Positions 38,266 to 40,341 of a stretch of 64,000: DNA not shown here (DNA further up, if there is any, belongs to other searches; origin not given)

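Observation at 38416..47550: Six-gene operon coupling pectin-type glycan enzymes to three phosphatase-like or unknown lipoproteins: candidate novel utilisation system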

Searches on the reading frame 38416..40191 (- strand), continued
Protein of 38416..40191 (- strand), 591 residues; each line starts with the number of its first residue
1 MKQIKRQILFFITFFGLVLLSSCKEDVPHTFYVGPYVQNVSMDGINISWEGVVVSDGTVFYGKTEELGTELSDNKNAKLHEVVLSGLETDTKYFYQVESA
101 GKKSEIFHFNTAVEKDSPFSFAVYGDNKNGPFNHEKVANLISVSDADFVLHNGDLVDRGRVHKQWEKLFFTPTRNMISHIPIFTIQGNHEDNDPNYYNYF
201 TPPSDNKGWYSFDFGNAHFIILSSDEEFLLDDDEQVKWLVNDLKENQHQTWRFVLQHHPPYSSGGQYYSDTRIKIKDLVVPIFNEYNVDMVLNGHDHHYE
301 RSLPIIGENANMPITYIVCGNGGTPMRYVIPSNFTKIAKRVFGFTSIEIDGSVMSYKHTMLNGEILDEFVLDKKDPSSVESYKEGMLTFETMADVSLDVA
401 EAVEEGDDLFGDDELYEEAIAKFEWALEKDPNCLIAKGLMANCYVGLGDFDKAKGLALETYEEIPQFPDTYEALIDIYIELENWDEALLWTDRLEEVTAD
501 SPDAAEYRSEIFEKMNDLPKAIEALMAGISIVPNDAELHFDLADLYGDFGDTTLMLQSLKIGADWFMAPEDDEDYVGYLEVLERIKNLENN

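Call 40: find_encoding_contigs(protein=P0152, flank=10000, max_places=1)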
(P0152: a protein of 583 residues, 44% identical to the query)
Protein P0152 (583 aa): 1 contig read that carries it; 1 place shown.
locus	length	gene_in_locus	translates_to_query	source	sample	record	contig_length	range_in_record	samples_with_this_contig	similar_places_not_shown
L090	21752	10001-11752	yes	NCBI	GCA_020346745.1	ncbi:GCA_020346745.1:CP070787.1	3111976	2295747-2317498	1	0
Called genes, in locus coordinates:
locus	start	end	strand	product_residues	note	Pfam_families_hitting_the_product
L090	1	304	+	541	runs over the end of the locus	PF13585:CHU_C (weak), PF18962:Por_Secre_tail (weak), PF13860:FlgD_ig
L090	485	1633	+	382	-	PF00392:GntR, PF00532:Peripla_BP_1, PF13407:Peripla_BP_4, PF13377:Peripla_BP_3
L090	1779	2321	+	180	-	-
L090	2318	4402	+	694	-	PF02837:Glyco_hydro_2_N, PF22666:Glyco_hydro_2_N2, PF00703:Glyco_hydro_2, PF02836:Glyco_hydro_2_C, PF16355:DUF4982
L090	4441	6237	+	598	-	PF02837:Glyco_hydro_2_N, PF22666:Glyco_hydro_2_N2, PF00703:Glyco_hydro_2, PF02836:Glyco_hydro_2_C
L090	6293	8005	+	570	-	PF00474:SSF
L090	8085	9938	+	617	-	PF07470:Glyco_hydro_88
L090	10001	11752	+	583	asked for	PF16656:Pur_ac_phosph_N (weak), PF00149:Metallophos, PF13431:TPR_17 (faint), PF12895:ANAPC3 (faint), PF14559:TPR_19 (weak), PF13371:TPR_9 (weak), PF13414:TPR_11 (weak), PF14559:TPR_19 (weak), +9 more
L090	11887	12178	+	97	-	-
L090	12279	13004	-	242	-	PF01978:TrmB, PF11495:TrmB_EBD_N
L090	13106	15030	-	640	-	PF13585:CHU_C (weak), PF13860:FlgD_ig, PF18962:Por_Secre_tail (weak)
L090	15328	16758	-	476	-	PF00884:Sulfatase, PF01663:Phosphodiest, PF16347:SGSH_C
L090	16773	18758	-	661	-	PF22848:ASD1_dom, PF06964:Alpha-L-AF_C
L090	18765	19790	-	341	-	PF13378:MR_MLE_C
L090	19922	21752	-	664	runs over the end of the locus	PF25391:WD40_Gbeta, PF23381:Beta-prop_IFT122_1st, PF23409:Beta-prop_EML, PF24105:Beta-prop_CAF1B_HIR1, PF24814:WD40_Prp19, PF24817:WD40_WDHD1_1st, PF25173:Beta-prop_WDR3_1st, PF25175:Beta-prop_WDR5, +30 more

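Call 44: search_protein_families(library=pfam, proteins=[L013:1084-1845:+, L011:2929-4473:+, L011:4617-5312:+, L011:5467-6879:+, L011:6880-7635:+, L011:1454-2662:-, L011:390-1295:-], max_evalue=0.1)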
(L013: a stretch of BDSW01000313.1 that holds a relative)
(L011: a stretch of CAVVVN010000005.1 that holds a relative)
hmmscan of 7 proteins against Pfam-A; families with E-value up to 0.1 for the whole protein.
L013:1084-1845:+ (253 aa): 2 families
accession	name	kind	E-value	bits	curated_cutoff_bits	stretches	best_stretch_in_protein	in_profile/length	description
PF01182.26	Glucosamine_iso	-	3.3e-22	79.9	27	1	18-238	4-220/225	Glucosamine-6-phosphate isomerases/6-phosphogluconolactonase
PF05621.17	TniB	-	0.0086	16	22.4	1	85-149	107-172/189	Bacterial TniB protein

L011:2929-4473:+ (514 aa): 5 families
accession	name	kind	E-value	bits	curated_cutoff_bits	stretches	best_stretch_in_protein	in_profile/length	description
PF13905.12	Thioredoxin_8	-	3.7e-14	53.2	27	1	398-491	1-94/94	Thioredoxin-like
PF08534.16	Redoxin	-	3.3e-11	43.6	26.6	1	394-498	24-135/148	Redoxin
PF00085.26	Thioredoxin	-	3.3e-08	33.9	23.5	1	397-435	17-54/103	Thioredoxin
PF00578.27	AhpC-TSA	-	6.8e-05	23.2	26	1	396-492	23-122/124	AhpC/TSA family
PF13098.12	Thioredoxin_2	-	0.019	15.7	27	1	399-491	6-87/104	Thioredoxin-like domain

L011:4617-5312:+ (231 aa): 0 families

L011:5467-6879:+ (470 aa): 3 families
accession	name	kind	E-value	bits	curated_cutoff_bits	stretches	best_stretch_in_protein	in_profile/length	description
PF06580.19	His_kinase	-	3.4e-22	78.9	25.2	1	273-349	2-78/81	Histidine kinase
PF02518.31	HATPase_c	-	1.2e-05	26.2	26.4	1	370-468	8-109/111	Histidine kinase-, DNA gyrase B-, and HSP90-like ATPase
PF00578.27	AhpC-TSA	-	0.00025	21.4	26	1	88-199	2-121/124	AhpC/TSA family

L011:6880-7635:+ (251 aa): 3 families
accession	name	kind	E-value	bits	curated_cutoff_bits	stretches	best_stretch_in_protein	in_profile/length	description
PF00072.30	Response_reg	-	6.4e-24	84.7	30.2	1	6-113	2-110/111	Response regulator receiver domain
PF04397.21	LytTR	-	1.4e-16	60.9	22.6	1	154-241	5-93/98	LytTr DNA-binding domain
PF17908.6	APAF1_C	-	0.072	13.5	22.8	0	159-219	20-78/135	APAF-1 helical domain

L011:1454-2662:- (402 aa): 4 families
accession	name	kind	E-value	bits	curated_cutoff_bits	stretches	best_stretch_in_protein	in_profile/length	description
PF00872.24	Transposase_mut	-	1.2e-113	380.4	21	1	14-379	14-377/379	Transposase, Mutator family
PF10551.15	MULE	-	7.6e-06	26.7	27.6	1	182-261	14-98/99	MULE transposase domain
PF07302.16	AroM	-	0.01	15.8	23.8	0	215-301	77-162/219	AroM protein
PF13565.12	HTH_32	-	0.071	14.1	33.7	0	90-142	18-72/73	Homeodomain-like domain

L011:390-1295:- (301 aa): 1 family
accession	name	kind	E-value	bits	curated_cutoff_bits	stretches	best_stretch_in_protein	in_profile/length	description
PF19572.5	PorV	-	1.6e-28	100.3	27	1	2-179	66-241/243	Type IX secretion system protein PorV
